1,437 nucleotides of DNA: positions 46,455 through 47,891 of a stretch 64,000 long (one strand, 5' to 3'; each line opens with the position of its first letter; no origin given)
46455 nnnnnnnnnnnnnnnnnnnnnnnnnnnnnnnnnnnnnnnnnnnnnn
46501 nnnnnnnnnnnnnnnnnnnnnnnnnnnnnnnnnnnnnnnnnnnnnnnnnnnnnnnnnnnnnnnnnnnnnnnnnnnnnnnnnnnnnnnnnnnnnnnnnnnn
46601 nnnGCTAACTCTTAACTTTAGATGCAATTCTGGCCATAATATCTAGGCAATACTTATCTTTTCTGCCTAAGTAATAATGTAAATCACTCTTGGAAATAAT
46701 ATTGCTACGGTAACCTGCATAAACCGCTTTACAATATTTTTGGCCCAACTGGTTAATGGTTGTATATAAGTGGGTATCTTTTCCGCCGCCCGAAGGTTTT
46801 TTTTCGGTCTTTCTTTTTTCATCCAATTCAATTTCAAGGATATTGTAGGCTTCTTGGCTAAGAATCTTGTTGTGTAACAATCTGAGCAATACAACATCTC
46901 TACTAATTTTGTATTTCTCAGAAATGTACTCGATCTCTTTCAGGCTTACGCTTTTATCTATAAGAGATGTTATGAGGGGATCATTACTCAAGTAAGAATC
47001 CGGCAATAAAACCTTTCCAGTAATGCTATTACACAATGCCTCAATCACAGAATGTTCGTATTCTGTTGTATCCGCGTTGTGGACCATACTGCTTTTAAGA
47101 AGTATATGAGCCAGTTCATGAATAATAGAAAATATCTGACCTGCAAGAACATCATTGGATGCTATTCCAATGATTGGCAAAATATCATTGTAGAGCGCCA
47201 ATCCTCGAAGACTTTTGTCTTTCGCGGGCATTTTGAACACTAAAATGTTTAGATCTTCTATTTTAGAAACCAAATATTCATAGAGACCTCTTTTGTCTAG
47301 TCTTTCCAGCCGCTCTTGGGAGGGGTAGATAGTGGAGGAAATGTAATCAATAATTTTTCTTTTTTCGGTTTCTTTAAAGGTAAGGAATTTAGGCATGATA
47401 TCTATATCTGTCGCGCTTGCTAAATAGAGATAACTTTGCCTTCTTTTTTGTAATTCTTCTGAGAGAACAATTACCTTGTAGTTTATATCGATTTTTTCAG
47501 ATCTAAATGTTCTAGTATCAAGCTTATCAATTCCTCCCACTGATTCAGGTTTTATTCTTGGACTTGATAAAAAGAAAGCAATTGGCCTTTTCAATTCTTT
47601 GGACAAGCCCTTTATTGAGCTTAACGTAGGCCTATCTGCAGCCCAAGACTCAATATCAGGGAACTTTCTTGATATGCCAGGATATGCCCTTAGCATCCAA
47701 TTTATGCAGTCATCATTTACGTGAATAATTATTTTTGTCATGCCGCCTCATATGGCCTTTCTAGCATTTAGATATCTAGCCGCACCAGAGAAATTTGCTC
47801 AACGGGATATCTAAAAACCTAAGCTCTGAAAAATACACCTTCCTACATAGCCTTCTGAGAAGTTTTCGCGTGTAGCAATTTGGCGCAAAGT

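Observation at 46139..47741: Translationally coupled ImmA/IrrE Zn-peptidase + DUF4411 PIN-like nuclease pair (candidate toxin-antitoxin or abortive-infection module)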

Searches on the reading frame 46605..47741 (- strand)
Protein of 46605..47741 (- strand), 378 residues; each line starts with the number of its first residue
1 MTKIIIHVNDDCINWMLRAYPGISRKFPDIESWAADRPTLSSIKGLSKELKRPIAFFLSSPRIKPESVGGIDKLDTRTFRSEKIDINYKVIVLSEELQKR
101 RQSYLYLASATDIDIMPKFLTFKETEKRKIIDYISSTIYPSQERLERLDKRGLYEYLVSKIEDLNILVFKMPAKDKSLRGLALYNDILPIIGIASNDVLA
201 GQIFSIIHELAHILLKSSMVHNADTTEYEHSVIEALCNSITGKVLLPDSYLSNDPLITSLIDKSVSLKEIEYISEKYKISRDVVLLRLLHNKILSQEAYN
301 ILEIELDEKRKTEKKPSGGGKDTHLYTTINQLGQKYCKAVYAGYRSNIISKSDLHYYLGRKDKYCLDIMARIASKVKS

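Call 4: search_protein_families(library=pfam, proteins=[window:46605-47741:-], max_evalue=0.01)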
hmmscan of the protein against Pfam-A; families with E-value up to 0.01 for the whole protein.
window:46605-47741:- (378 aa): 1 family
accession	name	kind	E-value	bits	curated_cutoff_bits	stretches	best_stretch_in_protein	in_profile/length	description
PF06114.19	Peptidase_M78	-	6.6e-11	42.5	22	1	162-288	2-122/123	IrrE N-terminal-like domain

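Call 5: search_protein_families(library=padloc, proteins=[window:46605-47741:-], max_evalue=0.1)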
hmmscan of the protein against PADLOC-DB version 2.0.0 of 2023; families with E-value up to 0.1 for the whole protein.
window:46605-47741:- (378 aa): 15 families
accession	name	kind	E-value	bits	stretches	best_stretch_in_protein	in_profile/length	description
PDLC03948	RmrA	-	2.9e-14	50.8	1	36-316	46-314/397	-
PDLC03954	RmrA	-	3.2e-11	40.8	1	36-296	48-295/380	-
PDLC03944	RmrA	-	8.7e-10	36.2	1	38-316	46-308/384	-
PDLC04776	PDC-M69B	-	3.5e-08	31.4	1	163-359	42-241/272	-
PDLC03947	RmrA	-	5.1e-08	30.1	1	38-316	51-315/383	-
PDLC03952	RmrA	-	5.2e-08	30.1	1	37-317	61-328/395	-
PDLC04141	capP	-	6.4e-08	30.4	1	179-290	44-152/242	capP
PDLC03945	RmrA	-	1.3e-05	22.5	1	196-310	202-312/394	-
PDLC03950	RmrA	-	1.3e-05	22.4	1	157-331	151-320/369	-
PDLC03943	RmrA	-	1.5e-05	22.3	1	201-310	191-291/370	-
PDLC03949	RmrA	-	6.7e-05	19.9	1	158-319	145-293/363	-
PDLC03951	RmrA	-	7.8e-05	19.8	1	202-301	205-295/400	-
PDLC03946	RmrA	-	0.00016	18.5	1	165-320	153-296/357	-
PDLC03982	PD-Lambda-2_B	-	0.00073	16.9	1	167-291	253-376/402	-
PDLC03956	RmrA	-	0.0011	16.2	1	157-297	158-292/399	-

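Call 6: search_protein_families(library=ncbifam, proteins=[window:46605-47741:-], max_evalue=0.01)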
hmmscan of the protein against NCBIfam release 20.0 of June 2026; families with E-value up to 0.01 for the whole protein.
window:46605-47741:- (378 aa): 1 family
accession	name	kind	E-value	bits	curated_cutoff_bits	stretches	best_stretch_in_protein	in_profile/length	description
NF052239.1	antitox_spr1629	equivalog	6.4e-06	25.5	335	1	81-310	88-312/377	spr1629 family repressor/antitoxin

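Call 9: search_solved_structures(query=window:46605-47741:-, max_evalue=1, show_alignments=2)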
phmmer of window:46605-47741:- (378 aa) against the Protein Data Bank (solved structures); distinct sequences matched with E-value up to 1: 3.
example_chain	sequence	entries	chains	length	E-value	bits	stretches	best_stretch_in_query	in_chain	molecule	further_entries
9vzy_A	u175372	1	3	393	3.2e-14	56.1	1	158-361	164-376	HTH cro/C1-type domain-containing protein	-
6u42_5X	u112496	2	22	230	0.015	17.7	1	245-296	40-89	FAP115 | Flagellar associated protein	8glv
8slm_A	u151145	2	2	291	0.44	12.9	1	201-254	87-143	Zn dependent hydrolase fused to HTH domain, IrrE ortholog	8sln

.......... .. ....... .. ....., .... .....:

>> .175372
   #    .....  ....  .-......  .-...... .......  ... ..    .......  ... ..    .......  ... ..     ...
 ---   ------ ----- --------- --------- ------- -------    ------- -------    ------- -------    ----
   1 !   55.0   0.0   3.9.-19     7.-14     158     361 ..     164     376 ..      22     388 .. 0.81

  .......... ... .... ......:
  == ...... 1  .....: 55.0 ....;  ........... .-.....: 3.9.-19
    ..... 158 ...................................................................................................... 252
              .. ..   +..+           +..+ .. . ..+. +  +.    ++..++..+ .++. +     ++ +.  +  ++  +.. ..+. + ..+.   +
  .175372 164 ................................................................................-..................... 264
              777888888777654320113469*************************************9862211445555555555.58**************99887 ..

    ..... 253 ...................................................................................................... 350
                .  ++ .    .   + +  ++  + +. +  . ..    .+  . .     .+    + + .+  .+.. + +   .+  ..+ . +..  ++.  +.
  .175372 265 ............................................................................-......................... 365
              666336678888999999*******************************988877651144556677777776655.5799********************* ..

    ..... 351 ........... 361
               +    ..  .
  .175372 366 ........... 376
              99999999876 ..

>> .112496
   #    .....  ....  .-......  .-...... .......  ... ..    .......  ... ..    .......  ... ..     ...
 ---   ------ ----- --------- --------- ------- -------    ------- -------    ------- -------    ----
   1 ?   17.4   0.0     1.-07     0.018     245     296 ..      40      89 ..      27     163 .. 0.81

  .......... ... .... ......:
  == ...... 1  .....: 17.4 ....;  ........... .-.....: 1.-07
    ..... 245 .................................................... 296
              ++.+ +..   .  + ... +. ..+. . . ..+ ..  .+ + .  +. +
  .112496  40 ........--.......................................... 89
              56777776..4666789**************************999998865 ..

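Call 36: find_homologous_proteins(query=window:46605-47741:-)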
Query window:46605-47741:- (378 aa): 38 proteins with E <= 0.001 among 4716 candidates.
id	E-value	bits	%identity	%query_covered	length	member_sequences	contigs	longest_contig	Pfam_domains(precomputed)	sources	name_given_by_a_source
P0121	6.7e-243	823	100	100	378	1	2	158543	PF06114.20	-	-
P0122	6.6e-179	613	72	100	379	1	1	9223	PF06114.20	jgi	jgi:Zn-dependent peptidase ImmA (M78 family)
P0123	3.4e-173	594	69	100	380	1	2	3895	PF06114.20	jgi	jgi:Zn-dependent peptidase ImmA (M78 family)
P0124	2.4e-148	512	62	99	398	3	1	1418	PF06114.20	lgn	-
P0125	1.2e-132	461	56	100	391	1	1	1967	PF06114.20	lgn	-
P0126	1.8e-131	457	56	99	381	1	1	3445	PF06114.20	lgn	-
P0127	2.5e-93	331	58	69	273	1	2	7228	PF06114.20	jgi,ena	-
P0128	2.8e-76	275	51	70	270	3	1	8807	PF06114.20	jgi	jgi:Zn-dependent peptidase ImmA (M78 family)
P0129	1.4e-75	273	61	55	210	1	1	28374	-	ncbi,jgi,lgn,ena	jgi:hypothetical protein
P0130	5.2e-23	100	28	89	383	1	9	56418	PF01381.29,PF06114.20,PF13560.13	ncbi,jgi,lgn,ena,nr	ncbi:hypothetical protein COT57_01565 [Candidatus Micrarchaeota archaeon CG09_land_8_20_14_0_10_55_2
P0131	1.6e-22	98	28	87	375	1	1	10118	PF01381.29,PF06114.20,PF13560.13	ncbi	ncbi:zinc peptidase, partial [Candidatus Micrarchaeota archaeon CG_4_10_14_0_2_um_filter_55_9]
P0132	7.2e-22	96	29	89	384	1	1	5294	PF01381.29,PF06114.20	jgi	-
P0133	2.5e-21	94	25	88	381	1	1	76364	PF01381.29,PF06114.20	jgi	-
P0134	1.6e-19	88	26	89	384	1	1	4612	PF12844.14,PF01381.29,PF06114.20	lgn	-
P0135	2.1e-19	88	27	94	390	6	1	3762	PF01381.29,PF06114.20,PF13560.13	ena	-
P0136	4.3e-19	87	30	58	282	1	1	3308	PF06114.20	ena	-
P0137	3.3e-18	84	28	98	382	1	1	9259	PF01381.29,PF06114.20,PF13560.13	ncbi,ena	-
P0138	1.3e-17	82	27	65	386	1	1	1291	PF01381.29,PF06114.20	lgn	-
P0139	3.8e-17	81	25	89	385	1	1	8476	PF01381.29,PF06114.20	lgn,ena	-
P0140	4.5e-17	80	27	87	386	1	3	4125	PF12844.14,PF01381.29,PF06114.20,PF13560.13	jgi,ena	-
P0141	5.7e-17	80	28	88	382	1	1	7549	PF01381.29,PF06114.20,PF13560.13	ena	-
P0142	8.0e-17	80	28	83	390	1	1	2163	PF01381.29,PF06114.20,PF13560.13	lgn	-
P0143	1.2e-16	79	25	89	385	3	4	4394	PF01381.29,PF06114.20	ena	-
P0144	1.3e-16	79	29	91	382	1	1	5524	PF01381.29,PF06114.20,PF13560.13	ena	-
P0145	3.9e-16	77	27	96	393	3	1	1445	PF01381.29,PF06114.20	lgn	-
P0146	6.4e-14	70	28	57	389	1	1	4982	PF12844.14,PF01381.29,PF06114.20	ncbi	-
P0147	5.2e-13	67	33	54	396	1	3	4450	PF01381.29,PF06114.20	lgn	-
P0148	4.1e-12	64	25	92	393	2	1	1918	PF06114.20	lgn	-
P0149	6.8e-12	63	29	57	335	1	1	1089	PF06114.20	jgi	jgi:Zn-dependent peptidase ImmA (M78 family)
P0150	8.8e-10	56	25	90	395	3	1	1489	PF13413.13,PF06114.20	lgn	-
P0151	1.4e-9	56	26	54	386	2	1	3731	PF06114.20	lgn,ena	-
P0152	6.8e-9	53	26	56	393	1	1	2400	PF06114.20,PF13560.13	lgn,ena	-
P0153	7.1e-9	53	27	56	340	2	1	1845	PF06114.20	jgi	jgi:Zn-dependent peptidase ImmA (M78 family)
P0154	8.4e-9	53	24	56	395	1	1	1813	PF13413.13,PF06114.20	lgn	-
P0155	5.7e-8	50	25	88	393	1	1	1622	PF01381.29,PF06114.20,PF13560.13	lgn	-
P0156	5.5e-7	47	21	88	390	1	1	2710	PF01381.29,PF06114.20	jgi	jgi:Zn-dependent peptidase ImmA (M78 family)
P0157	5.6e-7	47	37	24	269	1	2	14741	PF06114.20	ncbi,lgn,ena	-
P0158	1.2e-6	46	29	34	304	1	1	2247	PF06114.20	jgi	jgi:Zn-dependent peptidase ImmA (M78 family)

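Call 60: search_dna_similar(query=window:46605-47741:-, collection=phages, mode=protein, max_rows=15)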
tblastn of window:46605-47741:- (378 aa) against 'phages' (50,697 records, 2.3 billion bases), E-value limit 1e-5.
Records with a match: 2; places in all: 2; records where one place covers at least 80% of the query: 1.
Best place of each record, by identity: <60% 2.
By first word of the organism name: Bacteriophage 2.
By host as written in the record: - 2.
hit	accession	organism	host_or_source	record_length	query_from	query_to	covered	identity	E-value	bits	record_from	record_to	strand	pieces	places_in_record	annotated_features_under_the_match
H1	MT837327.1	Bacteriophage sp.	human fecal samples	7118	30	358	87%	23.8%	5e-19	95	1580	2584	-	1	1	record has no annotation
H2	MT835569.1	Bacteriophage sp.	human fecal samples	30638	170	320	40%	26.9%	2e-9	66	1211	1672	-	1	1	record has no annotation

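Call 64: predict_structure(alignment_id=A2)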
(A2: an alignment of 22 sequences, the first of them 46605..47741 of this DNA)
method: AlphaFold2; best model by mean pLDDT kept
length: 378 residues; sequences in the alignment: 22
mean_pLDDT: 82.6   pTM: 0.73
mean pLDDT of the five models: 82.6, 81.5, 80.5, 79.9, 79.8
residues with pLDDT >= 90: 176; 70-90: 140; 50-70: 30; < 50: 32
segments of 3 or more residues with pLDDT < 50: 63-84, 317-322
pLDDT, mean of each block of 10 residues (from residue 1): 71 85 87 84 86 75 46 38 56 85 94 92 93 96 93 95 96 71 88 87 94 85 53 85 94 92 90 93 92 92 89 56 69 92 93 88 84 81
secondary structure, 60 per line:
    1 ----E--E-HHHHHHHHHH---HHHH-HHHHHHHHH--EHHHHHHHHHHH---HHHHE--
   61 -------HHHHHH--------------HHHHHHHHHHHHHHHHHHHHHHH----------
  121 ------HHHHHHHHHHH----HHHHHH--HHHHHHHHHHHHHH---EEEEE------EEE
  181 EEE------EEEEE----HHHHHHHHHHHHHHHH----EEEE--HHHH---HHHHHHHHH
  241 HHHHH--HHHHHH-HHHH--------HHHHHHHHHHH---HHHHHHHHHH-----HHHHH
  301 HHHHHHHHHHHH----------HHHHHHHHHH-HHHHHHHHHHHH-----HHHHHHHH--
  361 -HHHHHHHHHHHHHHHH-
elements in order: H10-19 H23-26 H28-36 H40-50 H54-57 H68-73 H88-110 H127-137 H142-147 H150-163 E167-171 E178-183 E190-194 H199-214 E219-222 H225-228 H232-245 H248-253 H255-258 H267-277 H281-290 H296-312 H323-332 H334-345 H351-358 H362-377

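Call 67: fold_search(model_id=the predicted structure, library=pdb)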
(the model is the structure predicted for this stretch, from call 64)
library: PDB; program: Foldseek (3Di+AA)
matches with E <= 10: 129; with E <= 0.001: 1
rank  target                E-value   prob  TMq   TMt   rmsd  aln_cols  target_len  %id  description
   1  8sln_A                7.5e-04  1.00  0.28  0.43   6.0       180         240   19  Crystal structure of Deinococcus geothermalis PprI complexed with ssDNA (released 2024-03-13)
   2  8slm                  1.3e-03  1.00  0.28  0.41   5.7       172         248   19  Crystal structure of Deinococcus geothermalis PprI (released 2024-03-13)
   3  3dte                  1.9e-03  1.00  0.29  0.42   6.0       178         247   18  Crystal structure of the IRRE protein, a central regulator of DNA damage repair in deinococcaceae (released 2009-02-10)
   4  3dti                  3.1e-03  1.00  0.30  0.45   5.8       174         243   19  Crystal structure of the IRRE protein, a central regulator of DNA damage repair in deinococcaceae (released 2009-02-10)
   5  6cz6_D                9.0e-03  1.00  0.25  0.29   9.6       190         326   16  Mycobacterium tuberculosis transcriptional regulator (released 2019-04-17)
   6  6cyy_A                1.4e-02  1.00  0.25  0.28  10.2       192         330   16  Mycobacterium tuberculosis transcriptional regulator (released 2019-04-17)
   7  6cyj_A                2.9e-02  0.99  0.26  0.29   9.4       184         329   18  Mycobacterium tuberculosis transcriptional regulator (released 2019-04-17)
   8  6cz6_A                3.2e-02  0.99  0.25  0.29   9.7       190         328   16  Mycobacterium tuberculosis transcriptional regulator (released 2019-04-17)
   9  6cz6_C                6.2e-02  0.97  0.25  0.28   8.6       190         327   16  Mycobacterium tuberculosis transcriptional regulator (released 2019-04-17)
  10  6d2s                  8.5e-02  0.95  0.25  0.33   9.6       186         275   17  Mycobacterium tuberculosis transcriptional regulator (released 2019-04-17)
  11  5nvr                  6.1e-01  0.04  0.10  0.05  32.6       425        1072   11  Crystal structure of the Rif1 N-terminal domain (RIF1-NTD) from Saccharomyces cerevisiae (released 2017-06-14)
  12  3c37_B                7.5e-01  0.08  0.14  0.21  16.8       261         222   12  X-ray structure of the putative Zn-dependent peptidase Q74D82 at the resolution 1.7 A. Northeast Structural Genomics C (released 2008-02-12)
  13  3c37_A                7.5e-01  0.08  0.14  0.21  17.8       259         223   11  X-ray structure of the putative Zn-dependent peptidase Q74D82 at the resolution 1.7 A. Northeast Structural Genomics C (released 2008-02-12)
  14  8exr_A                8.3e-01  0.08  0.14  0.20  21.1       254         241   14  Cryo-EM structure of S. aureus BlaR1 TM and zinc metalloprotease domain (released 2023-01-11)
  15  2grm_C                9.2e-01  0.06  0.14  0.17  23.8       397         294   12  Crystal structure of PrgX/iCF10 complex (released 2007-04-03)
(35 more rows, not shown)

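Call 72: search_protein_families(library=phrogs, proteins=[window:46605-47741:-], max_evalue=0.001)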
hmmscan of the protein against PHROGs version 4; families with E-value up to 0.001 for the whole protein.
window:46605-47741:- (378 aa): 4 families
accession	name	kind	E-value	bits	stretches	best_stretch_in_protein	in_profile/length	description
phrog_2439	-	transcription regulation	2e-29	103.6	1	36-318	43-309/367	transcriptional regulator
phrog_1914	-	unknown function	1.3e-05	26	1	203-290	95-176/222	-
phrog_1516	-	unknown function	1.6e-05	25.6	1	151-306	36-191/227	-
phrog_87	-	other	8.6e-05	23.4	1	151-281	37-154/227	metallo-protease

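Call 77: search_solved_structures(query=A2, max_evalue=0.01, show_alignments=1)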
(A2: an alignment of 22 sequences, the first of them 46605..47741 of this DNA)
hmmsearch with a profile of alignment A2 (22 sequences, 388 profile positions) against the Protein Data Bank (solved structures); distinct sequences matched with E-value up to 0.01: 7.
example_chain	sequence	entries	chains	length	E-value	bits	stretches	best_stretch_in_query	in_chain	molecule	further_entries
9vzy_A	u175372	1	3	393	3e-70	240.3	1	9-383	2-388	HTH cro/C1-type domain-containing protein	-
3dte_A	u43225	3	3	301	1.5e-09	40.5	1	193-296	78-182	IrrE protein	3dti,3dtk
8slm_A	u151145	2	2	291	3e-09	39.5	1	193-300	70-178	Zn dependent hydrolase fused to HTH domain, IrrE ortholog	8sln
2mez_A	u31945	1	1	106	0.00024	23.3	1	12-60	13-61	Multiprotein Bridging Factor (MBP-like)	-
7t5t_A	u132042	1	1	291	0.0032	19.6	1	213-294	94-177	CapP toxin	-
7t8i_A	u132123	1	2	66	0.0062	18.7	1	14-61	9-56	Phage element (ICEBs1)transcriptional regulator (Xre family)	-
3ivp_A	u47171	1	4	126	0.0086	18.2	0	17-116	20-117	Putative transposon-related DNA-binding protein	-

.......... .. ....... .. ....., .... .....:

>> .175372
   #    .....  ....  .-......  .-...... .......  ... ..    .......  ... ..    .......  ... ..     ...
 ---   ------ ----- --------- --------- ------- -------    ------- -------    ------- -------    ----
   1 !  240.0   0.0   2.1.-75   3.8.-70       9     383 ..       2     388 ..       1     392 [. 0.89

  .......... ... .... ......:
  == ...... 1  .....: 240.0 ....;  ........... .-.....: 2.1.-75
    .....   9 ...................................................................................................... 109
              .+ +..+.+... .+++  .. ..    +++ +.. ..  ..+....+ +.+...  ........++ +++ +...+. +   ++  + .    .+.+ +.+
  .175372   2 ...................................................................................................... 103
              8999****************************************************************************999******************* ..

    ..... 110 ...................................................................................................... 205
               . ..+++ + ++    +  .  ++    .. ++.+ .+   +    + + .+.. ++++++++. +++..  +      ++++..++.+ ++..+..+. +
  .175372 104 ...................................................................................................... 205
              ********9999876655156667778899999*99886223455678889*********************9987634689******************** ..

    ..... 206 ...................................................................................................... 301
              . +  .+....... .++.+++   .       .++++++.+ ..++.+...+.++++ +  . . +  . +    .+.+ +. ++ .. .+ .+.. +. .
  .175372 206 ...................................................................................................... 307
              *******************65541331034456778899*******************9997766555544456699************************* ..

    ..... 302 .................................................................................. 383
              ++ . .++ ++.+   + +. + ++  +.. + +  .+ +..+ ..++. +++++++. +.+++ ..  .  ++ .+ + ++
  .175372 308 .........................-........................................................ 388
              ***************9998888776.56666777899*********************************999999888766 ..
